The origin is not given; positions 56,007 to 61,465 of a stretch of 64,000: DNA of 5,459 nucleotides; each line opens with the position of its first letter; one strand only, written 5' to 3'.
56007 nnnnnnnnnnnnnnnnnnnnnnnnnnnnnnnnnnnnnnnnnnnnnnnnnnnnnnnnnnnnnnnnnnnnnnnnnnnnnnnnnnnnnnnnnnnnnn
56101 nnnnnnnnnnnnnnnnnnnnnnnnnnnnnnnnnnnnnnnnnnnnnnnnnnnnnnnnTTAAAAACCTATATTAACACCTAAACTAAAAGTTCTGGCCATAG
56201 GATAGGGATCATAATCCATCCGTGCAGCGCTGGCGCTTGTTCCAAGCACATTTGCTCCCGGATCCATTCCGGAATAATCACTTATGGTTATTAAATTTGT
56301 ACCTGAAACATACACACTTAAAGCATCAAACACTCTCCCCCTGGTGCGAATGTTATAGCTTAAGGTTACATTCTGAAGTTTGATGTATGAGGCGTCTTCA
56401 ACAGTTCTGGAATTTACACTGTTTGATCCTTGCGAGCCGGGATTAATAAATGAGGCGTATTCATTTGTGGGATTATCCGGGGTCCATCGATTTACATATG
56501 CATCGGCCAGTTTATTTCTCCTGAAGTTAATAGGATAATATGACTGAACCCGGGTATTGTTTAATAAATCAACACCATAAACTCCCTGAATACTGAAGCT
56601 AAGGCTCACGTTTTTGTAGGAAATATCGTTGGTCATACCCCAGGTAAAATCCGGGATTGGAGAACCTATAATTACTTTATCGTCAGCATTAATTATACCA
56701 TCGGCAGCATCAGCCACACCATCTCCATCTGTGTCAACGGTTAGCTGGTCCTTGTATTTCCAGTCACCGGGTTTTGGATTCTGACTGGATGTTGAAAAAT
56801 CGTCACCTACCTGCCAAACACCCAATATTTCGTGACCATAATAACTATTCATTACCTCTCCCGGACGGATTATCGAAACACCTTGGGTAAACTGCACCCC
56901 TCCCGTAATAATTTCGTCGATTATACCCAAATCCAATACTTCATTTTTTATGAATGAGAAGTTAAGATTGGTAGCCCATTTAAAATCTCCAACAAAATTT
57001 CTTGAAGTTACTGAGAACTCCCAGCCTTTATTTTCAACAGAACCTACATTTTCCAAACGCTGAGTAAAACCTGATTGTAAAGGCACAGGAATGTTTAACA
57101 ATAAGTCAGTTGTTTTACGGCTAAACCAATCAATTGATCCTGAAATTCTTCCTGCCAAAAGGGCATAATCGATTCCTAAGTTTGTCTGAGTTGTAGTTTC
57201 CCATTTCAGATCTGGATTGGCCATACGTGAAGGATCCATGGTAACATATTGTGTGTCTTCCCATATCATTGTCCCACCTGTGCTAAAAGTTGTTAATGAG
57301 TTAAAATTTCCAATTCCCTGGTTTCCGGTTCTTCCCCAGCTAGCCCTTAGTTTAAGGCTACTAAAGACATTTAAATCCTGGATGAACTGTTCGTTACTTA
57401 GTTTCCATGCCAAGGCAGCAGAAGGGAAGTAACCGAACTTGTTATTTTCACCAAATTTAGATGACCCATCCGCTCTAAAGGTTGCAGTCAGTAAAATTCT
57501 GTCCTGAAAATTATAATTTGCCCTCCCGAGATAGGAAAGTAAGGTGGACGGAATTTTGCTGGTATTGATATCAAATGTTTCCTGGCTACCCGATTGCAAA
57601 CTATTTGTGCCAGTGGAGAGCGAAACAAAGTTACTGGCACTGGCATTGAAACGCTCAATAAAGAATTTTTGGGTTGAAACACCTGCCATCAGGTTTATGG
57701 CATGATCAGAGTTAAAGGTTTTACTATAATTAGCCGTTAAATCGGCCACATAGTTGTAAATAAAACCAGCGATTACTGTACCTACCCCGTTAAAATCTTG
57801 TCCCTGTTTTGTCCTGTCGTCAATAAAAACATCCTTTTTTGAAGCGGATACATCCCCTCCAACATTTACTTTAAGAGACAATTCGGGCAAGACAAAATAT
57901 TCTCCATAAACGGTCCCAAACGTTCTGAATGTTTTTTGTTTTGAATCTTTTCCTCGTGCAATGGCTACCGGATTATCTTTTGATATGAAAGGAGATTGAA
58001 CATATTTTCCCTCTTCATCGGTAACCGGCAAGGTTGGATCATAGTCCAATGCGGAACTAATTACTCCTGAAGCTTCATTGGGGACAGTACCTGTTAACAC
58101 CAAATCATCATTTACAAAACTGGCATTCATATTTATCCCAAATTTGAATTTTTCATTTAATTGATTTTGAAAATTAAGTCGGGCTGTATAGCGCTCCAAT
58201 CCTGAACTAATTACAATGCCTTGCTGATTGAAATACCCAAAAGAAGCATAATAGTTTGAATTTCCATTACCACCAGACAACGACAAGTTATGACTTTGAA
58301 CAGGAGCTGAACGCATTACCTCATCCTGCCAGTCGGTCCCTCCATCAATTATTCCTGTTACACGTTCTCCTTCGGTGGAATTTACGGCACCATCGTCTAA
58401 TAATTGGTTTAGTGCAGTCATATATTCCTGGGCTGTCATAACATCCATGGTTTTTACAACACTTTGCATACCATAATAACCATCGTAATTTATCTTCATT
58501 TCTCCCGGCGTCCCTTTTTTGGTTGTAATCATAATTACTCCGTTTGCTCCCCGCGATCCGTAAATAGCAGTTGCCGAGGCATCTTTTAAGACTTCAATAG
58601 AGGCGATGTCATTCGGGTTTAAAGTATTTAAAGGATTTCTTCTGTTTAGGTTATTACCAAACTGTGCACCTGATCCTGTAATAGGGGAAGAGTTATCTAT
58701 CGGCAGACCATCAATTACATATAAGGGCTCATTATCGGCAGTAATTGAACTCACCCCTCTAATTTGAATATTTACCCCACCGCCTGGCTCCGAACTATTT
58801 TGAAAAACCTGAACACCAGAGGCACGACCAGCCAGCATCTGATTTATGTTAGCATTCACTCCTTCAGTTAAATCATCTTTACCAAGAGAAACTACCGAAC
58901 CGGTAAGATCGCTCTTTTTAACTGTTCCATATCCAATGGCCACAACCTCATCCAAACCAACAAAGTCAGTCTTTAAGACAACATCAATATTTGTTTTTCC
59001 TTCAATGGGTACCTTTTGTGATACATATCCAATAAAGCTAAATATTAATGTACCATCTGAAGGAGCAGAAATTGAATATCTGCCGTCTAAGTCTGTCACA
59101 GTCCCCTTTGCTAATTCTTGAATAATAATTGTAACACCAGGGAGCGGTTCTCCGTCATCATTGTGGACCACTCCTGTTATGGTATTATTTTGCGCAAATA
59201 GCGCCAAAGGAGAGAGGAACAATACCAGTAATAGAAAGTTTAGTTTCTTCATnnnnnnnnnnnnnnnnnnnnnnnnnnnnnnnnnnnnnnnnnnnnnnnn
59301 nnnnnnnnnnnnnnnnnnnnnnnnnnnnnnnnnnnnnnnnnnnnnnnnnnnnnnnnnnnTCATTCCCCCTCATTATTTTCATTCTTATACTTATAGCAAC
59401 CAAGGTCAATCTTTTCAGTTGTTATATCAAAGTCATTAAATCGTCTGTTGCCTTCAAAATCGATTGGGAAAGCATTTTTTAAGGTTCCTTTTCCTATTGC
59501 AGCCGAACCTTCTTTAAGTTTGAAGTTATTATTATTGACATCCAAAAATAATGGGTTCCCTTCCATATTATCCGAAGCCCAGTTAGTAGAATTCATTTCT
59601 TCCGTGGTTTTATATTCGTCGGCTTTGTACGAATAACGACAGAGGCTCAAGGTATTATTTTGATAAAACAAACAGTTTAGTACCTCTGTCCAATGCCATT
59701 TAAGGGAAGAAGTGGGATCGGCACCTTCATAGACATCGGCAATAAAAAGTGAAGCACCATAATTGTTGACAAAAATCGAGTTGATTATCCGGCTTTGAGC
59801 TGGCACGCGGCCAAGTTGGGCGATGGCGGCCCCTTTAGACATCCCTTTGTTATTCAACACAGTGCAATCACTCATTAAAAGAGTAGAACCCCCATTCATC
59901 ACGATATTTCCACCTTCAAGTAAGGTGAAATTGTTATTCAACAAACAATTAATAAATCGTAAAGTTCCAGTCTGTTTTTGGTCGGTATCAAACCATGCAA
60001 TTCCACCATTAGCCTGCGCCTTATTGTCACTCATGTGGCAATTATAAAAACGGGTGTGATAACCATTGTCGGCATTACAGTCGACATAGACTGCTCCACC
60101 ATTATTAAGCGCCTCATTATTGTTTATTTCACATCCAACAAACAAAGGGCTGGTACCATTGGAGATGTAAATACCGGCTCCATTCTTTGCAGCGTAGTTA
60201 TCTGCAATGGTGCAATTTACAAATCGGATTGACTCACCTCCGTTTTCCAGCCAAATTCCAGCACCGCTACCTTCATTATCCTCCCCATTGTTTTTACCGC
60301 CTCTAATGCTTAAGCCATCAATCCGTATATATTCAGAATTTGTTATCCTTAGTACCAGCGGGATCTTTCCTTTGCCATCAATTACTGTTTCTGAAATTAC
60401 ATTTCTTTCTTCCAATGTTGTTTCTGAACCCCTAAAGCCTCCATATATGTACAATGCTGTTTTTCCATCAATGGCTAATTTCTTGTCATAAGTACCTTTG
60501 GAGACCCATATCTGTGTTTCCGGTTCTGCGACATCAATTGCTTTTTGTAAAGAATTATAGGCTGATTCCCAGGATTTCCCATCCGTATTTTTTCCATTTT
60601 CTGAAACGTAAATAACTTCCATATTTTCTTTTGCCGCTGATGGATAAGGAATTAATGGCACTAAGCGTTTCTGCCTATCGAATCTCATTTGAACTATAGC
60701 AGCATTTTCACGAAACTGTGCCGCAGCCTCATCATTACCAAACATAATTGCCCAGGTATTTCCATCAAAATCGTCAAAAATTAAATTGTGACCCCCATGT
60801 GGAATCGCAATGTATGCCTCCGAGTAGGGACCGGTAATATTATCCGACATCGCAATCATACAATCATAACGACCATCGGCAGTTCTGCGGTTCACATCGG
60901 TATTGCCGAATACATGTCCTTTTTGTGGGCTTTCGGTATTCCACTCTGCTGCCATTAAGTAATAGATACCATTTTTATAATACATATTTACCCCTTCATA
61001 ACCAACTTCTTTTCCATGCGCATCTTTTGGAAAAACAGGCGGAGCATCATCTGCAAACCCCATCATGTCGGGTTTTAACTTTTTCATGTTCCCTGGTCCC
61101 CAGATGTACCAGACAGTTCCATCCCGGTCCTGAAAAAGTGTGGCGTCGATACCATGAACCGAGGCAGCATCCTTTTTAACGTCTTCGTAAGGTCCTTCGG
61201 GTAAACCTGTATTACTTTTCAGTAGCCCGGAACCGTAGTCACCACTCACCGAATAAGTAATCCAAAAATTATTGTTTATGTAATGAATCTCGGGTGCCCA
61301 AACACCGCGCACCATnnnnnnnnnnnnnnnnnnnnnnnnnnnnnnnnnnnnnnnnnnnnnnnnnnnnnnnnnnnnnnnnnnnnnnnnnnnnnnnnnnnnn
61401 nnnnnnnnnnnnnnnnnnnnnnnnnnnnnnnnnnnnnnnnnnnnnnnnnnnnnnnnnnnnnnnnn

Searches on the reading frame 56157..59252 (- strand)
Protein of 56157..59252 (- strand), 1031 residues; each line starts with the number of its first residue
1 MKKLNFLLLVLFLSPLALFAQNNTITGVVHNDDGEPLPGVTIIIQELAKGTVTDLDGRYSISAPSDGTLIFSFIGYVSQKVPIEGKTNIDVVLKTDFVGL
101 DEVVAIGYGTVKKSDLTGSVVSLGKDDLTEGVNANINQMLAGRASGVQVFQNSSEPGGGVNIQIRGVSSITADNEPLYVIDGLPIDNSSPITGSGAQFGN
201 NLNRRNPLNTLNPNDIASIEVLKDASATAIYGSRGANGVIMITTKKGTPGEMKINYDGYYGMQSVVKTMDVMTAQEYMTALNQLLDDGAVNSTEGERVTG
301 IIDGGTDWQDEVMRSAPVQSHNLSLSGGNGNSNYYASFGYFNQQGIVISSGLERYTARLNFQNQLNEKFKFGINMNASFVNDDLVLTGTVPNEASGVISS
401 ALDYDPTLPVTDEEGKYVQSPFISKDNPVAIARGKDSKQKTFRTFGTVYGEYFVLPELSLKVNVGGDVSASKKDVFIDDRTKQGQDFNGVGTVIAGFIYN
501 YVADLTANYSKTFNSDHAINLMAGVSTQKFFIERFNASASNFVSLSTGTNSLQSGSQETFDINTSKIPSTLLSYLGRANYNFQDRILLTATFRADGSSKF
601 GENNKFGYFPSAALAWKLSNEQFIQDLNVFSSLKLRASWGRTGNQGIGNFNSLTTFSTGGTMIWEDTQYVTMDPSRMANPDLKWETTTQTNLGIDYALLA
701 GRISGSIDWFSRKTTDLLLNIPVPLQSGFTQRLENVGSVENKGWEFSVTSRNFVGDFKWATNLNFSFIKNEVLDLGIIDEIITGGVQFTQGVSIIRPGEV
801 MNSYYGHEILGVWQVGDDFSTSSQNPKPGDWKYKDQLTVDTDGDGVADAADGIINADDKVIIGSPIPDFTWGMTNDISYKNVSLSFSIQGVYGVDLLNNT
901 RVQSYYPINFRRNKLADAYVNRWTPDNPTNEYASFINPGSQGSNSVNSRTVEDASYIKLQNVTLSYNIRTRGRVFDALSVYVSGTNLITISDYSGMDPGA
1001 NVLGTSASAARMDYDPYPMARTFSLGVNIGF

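Call 26: search_protein_families(library=pfam, proteins=[window:56157-59252:-], max_evalue=0.00001)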
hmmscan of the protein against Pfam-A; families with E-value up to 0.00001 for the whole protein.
window:56157-59252:- (1031 aa): 3 families
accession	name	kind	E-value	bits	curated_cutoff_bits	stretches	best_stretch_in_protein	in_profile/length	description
PF07715.20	Plug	-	1.6e-20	74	23.9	1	113-239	2-107/107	TonB-dependent Receptor Plug Domain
PF13715.12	CarbopepD_reg_2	-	2.3e-17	63.2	32.2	1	25-104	1-87/88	CarboxypepD_reg-like domain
PF13620.12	CarboxypepD_reg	-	4.4e-11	43.4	32.3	1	24-93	1-81/82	Carboxypeptidase regulatory-like domain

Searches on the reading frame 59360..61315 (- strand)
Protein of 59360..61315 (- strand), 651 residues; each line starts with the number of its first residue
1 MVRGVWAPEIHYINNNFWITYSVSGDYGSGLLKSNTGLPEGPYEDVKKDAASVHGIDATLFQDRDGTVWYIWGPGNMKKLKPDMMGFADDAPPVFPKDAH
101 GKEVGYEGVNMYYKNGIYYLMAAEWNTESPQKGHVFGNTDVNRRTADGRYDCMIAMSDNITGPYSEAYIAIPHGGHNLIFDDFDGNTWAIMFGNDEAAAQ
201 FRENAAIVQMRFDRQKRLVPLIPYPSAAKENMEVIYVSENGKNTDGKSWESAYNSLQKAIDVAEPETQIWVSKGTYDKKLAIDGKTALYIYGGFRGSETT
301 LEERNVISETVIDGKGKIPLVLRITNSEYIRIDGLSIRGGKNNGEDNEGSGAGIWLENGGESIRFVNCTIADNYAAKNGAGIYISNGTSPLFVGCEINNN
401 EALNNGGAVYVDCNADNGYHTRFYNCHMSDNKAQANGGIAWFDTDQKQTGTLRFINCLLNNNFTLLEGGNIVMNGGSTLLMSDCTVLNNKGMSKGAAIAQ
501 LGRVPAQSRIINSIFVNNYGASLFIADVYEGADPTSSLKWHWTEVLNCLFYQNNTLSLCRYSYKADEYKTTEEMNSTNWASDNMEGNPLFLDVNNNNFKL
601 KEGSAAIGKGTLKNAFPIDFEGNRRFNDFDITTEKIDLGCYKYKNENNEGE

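Call 26: search_protein_families(library=pfam, proteins=[window:59360-61315:-], max_evalue=0.00001)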
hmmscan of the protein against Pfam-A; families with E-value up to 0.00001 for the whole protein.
window:59360-61315:- (651 aa): 2 families
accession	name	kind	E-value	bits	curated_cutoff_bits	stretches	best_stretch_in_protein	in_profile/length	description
PF04616.20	Glyco_hydro_43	-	1.6e-23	84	32.2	1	6-211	68-281/288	Glycosyl hydrolases family 43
PF13229.12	Beta_helix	-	8.5e-09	35.7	25.9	1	325-498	6-142/158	Right handed beta helix region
